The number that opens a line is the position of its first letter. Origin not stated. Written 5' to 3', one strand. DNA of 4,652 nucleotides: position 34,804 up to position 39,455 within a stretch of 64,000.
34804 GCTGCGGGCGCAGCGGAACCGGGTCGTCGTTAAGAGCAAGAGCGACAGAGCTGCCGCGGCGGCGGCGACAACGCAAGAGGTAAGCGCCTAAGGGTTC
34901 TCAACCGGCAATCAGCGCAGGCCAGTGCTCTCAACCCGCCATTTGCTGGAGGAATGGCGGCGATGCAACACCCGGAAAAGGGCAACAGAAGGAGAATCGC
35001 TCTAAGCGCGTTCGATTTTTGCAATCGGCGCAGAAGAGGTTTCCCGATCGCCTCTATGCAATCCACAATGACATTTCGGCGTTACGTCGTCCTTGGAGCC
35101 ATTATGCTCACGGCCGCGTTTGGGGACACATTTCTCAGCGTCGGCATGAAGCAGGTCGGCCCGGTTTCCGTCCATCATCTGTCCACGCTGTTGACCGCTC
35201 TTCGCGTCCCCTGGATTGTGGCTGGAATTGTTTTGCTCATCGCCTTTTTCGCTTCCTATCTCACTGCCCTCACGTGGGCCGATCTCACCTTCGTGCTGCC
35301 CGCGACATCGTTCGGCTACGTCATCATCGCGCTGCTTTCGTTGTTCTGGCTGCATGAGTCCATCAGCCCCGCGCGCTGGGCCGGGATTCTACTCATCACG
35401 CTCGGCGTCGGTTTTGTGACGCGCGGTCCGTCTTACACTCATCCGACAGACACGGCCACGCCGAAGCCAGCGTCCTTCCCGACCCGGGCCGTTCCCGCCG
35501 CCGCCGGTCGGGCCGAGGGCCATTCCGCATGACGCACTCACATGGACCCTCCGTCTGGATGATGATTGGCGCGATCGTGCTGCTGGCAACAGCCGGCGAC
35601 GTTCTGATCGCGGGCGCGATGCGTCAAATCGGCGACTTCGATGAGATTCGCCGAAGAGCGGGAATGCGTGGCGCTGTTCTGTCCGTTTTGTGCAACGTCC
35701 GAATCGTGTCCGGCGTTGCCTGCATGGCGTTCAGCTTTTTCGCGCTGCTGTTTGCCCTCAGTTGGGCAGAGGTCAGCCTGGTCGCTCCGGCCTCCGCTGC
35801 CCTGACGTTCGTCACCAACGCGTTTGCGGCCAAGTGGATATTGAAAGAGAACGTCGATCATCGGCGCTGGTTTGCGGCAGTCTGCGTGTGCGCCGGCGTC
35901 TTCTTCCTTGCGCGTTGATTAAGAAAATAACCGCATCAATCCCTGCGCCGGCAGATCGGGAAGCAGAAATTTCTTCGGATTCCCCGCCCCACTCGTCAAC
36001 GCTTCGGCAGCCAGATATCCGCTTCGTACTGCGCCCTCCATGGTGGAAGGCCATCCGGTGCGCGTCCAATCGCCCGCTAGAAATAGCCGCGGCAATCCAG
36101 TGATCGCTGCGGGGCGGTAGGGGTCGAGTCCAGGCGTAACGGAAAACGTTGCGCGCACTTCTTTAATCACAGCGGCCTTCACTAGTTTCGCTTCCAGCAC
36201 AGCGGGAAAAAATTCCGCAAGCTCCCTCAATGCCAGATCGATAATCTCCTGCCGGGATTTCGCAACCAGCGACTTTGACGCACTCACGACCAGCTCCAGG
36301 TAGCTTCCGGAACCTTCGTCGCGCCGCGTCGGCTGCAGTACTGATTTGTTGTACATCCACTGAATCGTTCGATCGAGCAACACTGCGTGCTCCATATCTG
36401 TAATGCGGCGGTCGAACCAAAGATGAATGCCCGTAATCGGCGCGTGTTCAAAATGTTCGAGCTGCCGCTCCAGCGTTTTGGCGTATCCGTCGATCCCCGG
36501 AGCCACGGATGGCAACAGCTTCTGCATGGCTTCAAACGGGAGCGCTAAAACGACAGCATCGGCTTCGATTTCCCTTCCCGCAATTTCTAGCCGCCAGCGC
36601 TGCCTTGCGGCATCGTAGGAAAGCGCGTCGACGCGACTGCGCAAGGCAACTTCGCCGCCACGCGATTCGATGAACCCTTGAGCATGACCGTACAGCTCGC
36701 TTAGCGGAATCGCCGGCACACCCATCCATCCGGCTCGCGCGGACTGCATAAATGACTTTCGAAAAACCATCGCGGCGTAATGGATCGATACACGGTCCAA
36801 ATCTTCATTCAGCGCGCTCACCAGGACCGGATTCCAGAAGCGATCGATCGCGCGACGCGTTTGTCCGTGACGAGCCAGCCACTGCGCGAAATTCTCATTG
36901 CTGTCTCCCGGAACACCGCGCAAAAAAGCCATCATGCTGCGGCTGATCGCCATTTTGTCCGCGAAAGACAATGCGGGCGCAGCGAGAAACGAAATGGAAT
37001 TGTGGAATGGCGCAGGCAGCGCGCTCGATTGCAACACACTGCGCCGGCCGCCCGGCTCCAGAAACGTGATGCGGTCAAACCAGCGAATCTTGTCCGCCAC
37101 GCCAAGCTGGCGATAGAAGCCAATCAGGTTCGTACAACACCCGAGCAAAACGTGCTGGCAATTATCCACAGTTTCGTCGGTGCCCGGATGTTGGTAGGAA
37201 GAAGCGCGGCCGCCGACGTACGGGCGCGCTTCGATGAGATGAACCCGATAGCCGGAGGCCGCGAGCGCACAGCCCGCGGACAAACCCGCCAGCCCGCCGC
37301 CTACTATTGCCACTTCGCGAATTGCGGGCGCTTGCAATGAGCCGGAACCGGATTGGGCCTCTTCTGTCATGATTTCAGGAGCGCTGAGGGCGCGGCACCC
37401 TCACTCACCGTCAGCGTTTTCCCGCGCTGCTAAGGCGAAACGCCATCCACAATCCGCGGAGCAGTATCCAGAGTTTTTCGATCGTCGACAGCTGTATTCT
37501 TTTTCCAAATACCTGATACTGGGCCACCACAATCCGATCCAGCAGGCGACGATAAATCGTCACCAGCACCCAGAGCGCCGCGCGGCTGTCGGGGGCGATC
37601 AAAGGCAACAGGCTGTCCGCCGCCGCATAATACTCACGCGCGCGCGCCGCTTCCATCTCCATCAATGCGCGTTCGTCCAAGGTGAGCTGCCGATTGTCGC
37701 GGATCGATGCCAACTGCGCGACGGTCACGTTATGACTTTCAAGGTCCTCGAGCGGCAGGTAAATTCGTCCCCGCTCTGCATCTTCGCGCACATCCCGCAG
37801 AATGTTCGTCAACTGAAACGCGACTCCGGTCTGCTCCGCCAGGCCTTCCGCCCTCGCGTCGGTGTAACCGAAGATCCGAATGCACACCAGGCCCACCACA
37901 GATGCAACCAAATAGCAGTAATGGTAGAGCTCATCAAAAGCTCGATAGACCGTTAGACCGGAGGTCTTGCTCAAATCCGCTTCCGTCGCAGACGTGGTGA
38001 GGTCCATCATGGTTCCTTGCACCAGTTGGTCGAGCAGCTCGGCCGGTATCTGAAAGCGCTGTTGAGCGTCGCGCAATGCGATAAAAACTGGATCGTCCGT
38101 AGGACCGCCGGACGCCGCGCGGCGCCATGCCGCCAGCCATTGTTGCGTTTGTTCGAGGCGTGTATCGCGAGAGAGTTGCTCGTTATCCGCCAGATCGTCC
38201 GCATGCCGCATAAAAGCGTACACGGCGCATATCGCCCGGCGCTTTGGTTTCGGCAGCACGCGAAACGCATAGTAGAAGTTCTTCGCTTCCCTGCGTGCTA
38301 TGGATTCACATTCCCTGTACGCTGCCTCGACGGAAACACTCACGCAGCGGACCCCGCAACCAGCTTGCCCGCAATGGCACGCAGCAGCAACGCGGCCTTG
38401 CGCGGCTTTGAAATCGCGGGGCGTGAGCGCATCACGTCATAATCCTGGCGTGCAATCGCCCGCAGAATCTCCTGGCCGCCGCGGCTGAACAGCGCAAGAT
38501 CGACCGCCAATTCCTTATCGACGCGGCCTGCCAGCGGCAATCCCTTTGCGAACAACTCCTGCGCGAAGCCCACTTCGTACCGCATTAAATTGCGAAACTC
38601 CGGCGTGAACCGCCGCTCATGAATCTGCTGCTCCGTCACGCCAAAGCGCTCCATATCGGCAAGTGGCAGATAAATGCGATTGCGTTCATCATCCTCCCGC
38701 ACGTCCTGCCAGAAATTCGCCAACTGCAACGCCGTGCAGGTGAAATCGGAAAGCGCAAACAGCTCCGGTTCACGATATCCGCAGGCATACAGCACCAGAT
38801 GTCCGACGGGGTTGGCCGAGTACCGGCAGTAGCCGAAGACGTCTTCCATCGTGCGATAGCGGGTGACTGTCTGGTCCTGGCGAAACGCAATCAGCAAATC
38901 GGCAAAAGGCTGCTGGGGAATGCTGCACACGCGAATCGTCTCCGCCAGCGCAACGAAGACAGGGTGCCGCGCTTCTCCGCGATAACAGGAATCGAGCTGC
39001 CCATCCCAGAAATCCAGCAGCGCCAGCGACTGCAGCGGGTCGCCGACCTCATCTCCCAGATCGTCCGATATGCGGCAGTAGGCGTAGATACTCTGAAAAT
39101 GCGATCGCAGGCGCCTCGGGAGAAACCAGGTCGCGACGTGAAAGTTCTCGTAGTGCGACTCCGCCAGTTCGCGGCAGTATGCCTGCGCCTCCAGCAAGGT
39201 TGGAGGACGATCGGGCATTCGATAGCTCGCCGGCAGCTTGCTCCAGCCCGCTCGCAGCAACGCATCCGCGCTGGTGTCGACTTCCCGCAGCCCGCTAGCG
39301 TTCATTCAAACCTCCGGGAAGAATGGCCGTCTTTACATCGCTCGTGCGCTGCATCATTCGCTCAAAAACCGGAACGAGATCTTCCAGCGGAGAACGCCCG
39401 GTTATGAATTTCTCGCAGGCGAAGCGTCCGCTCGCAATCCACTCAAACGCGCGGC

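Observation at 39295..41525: Two Zn-dependent MDR dehydrogenases inside the hpn operon: candidates for the missing ribosylhopane reductase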

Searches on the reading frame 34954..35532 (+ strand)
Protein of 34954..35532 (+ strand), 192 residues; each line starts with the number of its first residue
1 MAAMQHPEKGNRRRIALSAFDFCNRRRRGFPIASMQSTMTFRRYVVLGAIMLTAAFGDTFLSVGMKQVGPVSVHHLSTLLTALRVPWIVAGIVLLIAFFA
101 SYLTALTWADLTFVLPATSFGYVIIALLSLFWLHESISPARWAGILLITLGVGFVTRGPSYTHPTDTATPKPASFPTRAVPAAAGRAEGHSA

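Call 4: search_protein_families(library=pfam, proteins=[window:34954-35532:+], max_evalue=0.001)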
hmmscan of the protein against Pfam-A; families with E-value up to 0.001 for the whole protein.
window:34954-35532:+ (192 aa): 1 family
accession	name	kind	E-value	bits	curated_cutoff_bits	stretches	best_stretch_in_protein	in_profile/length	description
PF00892.27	EamA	-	6.6e-06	26.9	28.2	1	73-156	62-134/135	EamA-like transporter family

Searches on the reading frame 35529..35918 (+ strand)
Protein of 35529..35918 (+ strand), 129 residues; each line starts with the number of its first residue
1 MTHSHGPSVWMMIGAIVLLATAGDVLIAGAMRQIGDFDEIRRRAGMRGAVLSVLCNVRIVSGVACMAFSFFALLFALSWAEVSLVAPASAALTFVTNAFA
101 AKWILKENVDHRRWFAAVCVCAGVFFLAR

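Call 4: search_protein_families(library=pfam, proteins=[window:35529-35918:+], max_evalue=0.001)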
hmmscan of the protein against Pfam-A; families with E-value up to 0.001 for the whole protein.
window:35529-35918:+ (129 aa): 1 family
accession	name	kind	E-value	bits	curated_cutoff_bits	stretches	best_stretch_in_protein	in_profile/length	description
PF00892.27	EamA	-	3.4e-05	24.6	28.2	1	59-127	66-133/135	EamA-like transporter family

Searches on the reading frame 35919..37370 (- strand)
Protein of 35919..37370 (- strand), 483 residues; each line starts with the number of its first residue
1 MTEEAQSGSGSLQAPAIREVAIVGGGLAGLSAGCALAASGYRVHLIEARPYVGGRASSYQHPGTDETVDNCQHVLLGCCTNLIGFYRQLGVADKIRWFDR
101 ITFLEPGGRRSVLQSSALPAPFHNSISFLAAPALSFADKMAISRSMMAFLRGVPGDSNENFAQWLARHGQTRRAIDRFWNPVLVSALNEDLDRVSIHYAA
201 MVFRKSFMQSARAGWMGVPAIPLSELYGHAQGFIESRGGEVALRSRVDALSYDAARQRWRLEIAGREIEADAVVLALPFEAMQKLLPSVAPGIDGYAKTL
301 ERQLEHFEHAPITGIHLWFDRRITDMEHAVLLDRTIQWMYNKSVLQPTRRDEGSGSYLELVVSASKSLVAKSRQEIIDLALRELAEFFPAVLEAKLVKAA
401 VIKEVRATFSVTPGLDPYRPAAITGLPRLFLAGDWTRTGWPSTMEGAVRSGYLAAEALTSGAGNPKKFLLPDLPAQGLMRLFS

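Call 3: search_protein_families(library=ncbifam, proteins=[window:35919-37370:-], max_evalue=0.00001)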
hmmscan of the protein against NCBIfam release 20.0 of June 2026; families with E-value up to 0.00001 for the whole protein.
window:35919-37370:- (483 aa): 16 families
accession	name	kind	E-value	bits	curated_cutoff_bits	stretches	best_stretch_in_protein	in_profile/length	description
TIGR03467.1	HpnE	equivalog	7.2e-153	509.9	283.05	1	20-459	1-429/430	hydroxysqualene dehydroxylase HpnE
TIGR02731.1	phytoene_desat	equivalog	6.5e-51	173.5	569.4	1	20-458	2-452/453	15-cis-phytoene desaturase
TIGR02732.1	zeta_caro_desat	equivalog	6.4e-43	147.4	622.15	2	20-328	2-326/474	9,9'-di-cis-zeta-carotene desaturase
NF005560.0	PRK07233.1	equivalog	1.1e-32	113.5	252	1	19-460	2-430/435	hypothetical protein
TIGR02733.1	desat_CrtD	equivalog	3.9e-10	39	549.7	1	19-61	3-45/492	C-3',4' desaturase CrtD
TIGR02734.1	crtI_fam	subfamily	3e-09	36.1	238.1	1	21-63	2-44/504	phytoene desaturase family protein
NF005547.0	PRK07208.1-3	equivalog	4.1e-09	35.7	380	1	18-299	5-282/465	hypothetical protein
NF058655.1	CrtID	equivalog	1.3e-08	34.2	640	1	20-63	1-44/478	bifunctional phytoene desaturase/3,4-desaturase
NF005545.0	PRK07208.1-1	equivalog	5.3e-08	31.7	451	0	19-64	9-55/504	hypothetical protein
TIGR03197.1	MnmC_Cterm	equivalog_domain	4.5e-07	29.3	174.2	1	19-59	1-41/400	FAD-dependent 5-carboxymethylaminomethyl-2-thiouridine(34) oxidoreductase MnmC1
NF040770.1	hetero_SS_HdrA2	exception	6e-07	27.9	1100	1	13-57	135-179/777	CoB-CoM heterodisulfide reductase HdrA2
NF009409.0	PRK12770.1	subfamily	9e-07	28.3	343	0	15-54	16-55/360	putative glutamate synthase subunit beta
NF005548.0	PRK07208.1-4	equivalog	1.6e-06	27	389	0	18-63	4-49/488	hypothetical protein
NF009410.0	PRK12771.1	subfamily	2.3e-06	26.5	516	0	15-54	136-175/566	NAD(P)-binding protein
NF045637.1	carotdesatCrtDProt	equivalog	2.3e-06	26.4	580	0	20-61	1-42/485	1-hydroxycarotenoid 3,4-desaturase CrtD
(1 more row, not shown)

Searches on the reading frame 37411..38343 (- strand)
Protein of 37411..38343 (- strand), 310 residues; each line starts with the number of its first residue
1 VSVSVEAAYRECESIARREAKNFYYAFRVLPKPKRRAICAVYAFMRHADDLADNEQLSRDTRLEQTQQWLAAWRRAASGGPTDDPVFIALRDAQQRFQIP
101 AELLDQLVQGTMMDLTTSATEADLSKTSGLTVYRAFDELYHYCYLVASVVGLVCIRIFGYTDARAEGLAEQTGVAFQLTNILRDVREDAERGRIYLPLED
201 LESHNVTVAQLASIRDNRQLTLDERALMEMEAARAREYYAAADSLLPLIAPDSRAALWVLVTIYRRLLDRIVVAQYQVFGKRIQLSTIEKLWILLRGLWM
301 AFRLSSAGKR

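Call 3: search_protein_families(library=ncbifam, proteins=[window:37411-38343:-], max_evalue=0.00001)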
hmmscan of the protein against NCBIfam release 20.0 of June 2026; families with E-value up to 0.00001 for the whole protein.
window:37411-38343:- (310 aa): 6 families
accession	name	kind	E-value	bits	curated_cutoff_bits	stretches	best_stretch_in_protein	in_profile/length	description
TIGR03465.1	HpnD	equivalog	6.7e-74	248.3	278.6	1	16-299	2-266/267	presqualene diphosphate synthase HpnD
NF045686.1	PhytoSynCyanob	equivalog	1.1e-54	185.6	550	1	3-294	15-300/310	15-cis-phytoene synthase CrtB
TIGR03464.1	HpnC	equivalog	4.5e-50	170.6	250.45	1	17-299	3-267/267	squalene synthase HpnC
NF042419.1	Phyto_syn_CrtB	equivalog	2.8e-34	119.1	480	1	20-302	15-287/306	15-cis-phytoene synthase CrtB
NF045921.1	PhytnSynCrtBRhod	equivalog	8.1e-30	104.3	500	1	9-298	7-276/307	15-cis-phytoene synthase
TIGR01559.1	squal_synth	equivalog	1.1e-09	37.9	286.75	1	10-212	4-214/337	squalene synthase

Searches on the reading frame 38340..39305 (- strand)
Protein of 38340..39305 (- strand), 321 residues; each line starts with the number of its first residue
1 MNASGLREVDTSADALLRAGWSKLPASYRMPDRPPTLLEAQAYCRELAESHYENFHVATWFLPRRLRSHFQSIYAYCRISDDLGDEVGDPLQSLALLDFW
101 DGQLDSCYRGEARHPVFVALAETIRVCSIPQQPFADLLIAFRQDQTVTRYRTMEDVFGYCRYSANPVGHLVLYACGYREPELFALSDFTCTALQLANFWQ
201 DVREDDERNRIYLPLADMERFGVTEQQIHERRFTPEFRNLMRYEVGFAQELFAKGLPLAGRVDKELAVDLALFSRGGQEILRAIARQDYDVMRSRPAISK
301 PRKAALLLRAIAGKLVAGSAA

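Call 3: search_protein_families(library=ncbifam, proteins=[window:38340-39305:-], max_evalue=0.00001)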
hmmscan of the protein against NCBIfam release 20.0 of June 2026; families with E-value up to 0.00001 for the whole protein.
window:38340-39305:- (321 aa): 5 families
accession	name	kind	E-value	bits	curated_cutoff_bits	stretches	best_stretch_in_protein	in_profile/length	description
TIGR03464.1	HpnC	equivalog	2.2e-105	352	250.45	1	48-311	2-266/267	squalene synthase HpnC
TIGR03465.1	HpnD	equivalog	3.4e-55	186.9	278.6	1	52-311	6-265/267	presqualene diphosphate synthase HpnD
NF045686.1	PhytoSynCyanob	equivalog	1.1e-39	136.3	550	1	35-309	15-302/310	15-cis-phytoene synthase CrtB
NF045921.1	PhytnSynCrtBRhod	equivalog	1.5e-28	100.2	500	1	42-312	8-277/307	15-cis-phytoene synthase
NF042419.1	Phyto_syn_CrtB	equivalog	7e-15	55.3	480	1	55-310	18-282/306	15-cis-phytoene synthase CrtB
